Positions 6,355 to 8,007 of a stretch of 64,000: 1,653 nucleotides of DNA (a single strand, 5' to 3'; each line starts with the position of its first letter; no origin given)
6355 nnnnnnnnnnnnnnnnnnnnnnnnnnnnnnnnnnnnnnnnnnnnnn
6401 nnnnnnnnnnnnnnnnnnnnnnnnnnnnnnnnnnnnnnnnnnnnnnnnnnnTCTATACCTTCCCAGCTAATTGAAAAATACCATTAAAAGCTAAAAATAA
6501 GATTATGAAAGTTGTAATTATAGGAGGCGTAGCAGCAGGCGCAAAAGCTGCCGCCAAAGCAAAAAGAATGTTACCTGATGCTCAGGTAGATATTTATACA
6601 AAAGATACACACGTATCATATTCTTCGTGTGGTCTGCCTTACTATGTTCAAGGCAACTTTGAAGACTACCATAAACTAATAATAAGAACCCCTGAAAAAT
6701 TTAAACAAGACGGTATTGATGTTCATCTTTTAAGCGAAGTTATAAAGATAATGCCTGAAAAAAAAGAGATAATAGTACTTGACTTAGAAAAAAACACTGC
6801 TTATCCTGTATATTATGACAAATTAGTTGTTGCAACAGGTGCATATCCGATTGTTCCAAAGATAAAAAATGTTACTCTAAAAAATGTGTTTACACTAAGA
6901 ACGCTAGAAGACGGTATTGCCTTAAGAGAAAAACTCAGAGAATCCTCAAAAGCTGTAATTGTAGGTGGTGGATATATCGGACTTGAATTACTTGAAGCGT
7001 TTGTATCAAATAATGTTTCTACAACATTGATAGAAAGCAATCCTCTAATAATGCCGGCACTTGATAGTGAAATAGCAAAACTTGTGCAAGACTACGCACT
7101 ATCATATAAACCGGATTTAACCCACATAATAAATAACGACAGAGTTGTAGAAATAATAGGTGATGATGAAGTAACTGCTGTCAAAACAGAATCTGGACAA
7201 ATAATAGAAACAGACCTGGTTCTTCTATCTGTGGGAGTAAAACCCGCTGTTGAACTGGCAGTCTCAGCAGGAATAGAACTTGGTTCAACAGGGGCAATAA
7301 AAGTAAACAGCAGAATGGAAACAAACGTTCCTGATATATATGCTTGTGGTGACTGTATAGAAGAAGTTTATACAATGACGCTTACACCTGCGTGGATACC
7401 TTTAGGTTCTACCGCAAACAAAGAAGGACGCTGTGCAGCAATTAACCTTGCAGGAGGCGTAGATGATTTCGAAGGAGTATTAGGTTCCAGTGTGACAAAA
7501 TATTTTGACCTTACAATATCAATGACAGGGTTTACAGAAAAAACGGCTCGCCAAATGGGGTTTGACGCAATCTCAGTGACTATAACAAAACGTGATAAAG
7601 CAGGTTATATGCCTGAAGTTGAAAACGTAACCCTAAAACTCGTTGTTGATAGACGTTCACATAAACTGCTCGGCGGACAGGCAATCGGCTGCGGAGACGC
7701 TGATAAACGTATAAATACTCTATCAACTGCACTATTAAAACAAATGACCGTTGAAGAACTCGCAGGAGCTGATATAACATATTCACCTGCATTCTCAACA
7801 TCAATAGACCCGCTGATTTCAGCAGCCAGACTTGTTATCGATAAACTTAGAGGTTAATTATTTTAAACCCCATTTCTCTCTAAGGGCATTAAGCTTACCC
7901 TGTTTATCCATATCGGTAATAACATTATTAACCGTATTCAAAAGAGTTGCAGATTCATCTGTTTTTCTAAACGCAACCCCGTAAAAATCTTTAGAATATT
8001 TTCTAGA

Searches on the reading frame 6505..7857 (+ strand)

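Call 24: search_protein_families(library=ncbifam, proteins=[window:6505-7857:+], max_evalue=0.00001)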
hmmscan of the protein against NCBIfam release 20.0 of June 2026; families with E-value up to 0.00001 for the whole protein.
window:6505-7857:+ (450 aa): 43 families (the best 25 are shown)
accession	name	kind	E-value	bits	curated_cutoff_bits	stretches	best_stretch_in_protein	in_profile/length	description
TIGR03385.1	CoA_CoA_reduc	equivalog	1.5e-125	419.4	578.8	1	2-438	1-436/439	CoA-disulfide reductase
NF007123.0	PRK09564.1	equivalog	7.6e-121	403.9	458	1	1-437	1-436/444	CoA-disulfide reductase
NF010037.0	PRK13512.1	equivalog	5.4e-84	282.6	394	1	1-435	2-428/438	CoA-disulfide reductase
NF046103.1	NOXase_Strep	equivalog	1.3e-69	235.3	600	1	2-433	1-430/442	H2O-forming NADH oxidase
NF045765.1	PhenlGlyoxDHPadH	equivalog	6.4e-47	160.4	475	1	3-334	5-328/416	NADH-dependent phenylglyoxylate dehydrogenase subunit epsilon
TIGR02374.1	nitri_red_nirB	equivalog_domain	4.5e-42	144.4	578.35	1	4-415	2-387/794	nitrite reductase large subunit NirB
TIGR01350.1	lipoamide_DH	equivalog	1.1e-39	136.5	408.8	1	86-433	116-446/461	dihydrolipoyl dehydrogenase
NF042949.2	3PPDioc_HcaD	equivalog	1.6e-38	132.5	450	1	2-287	3-278/386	3-phenylpropionate/cinnamic acid dioxygenase ferredoxin--NAD(+) reductase subunit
NF004943.0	PRK06292.2-1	equivalog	3.3e-37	128.3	432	1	72-423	102-438/456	dihydrolipoyl dehydrogenase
TIGR02053.1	MerA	equivalog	1.5e-34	119.8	454.45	1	100-424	126-437/465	mercury(II) reductase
NF011565.0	PRK14989.1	subfamily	4.8e-34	117.5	883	1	25-441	30-416/847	nitrite reductase large subunit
NF041853.1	hythiocyan_redase_MerA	equivalog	6.9e-34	117.4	650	1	85-284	103-294/440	hypothiocyanous acid reductase MerA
NF007286.0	PRK09754.1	equivalog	7.9e-31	107.2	447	1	3-284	6-276/400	phenylpropionate dioxygenase ferredoxin reductase subunit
NF003437.0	PRK04965.1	equivalog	8.7e-31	107.2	392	1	2-286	4-276/378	NADH:flavorubredoxin reductase NorW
NF041682.1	ant_diox_AndAa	equivalog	1.9e-28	99.3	650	1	3-324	6-318/406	anthranilate 1,2-dioxygenase system ferredoxin--NAD(+) reductase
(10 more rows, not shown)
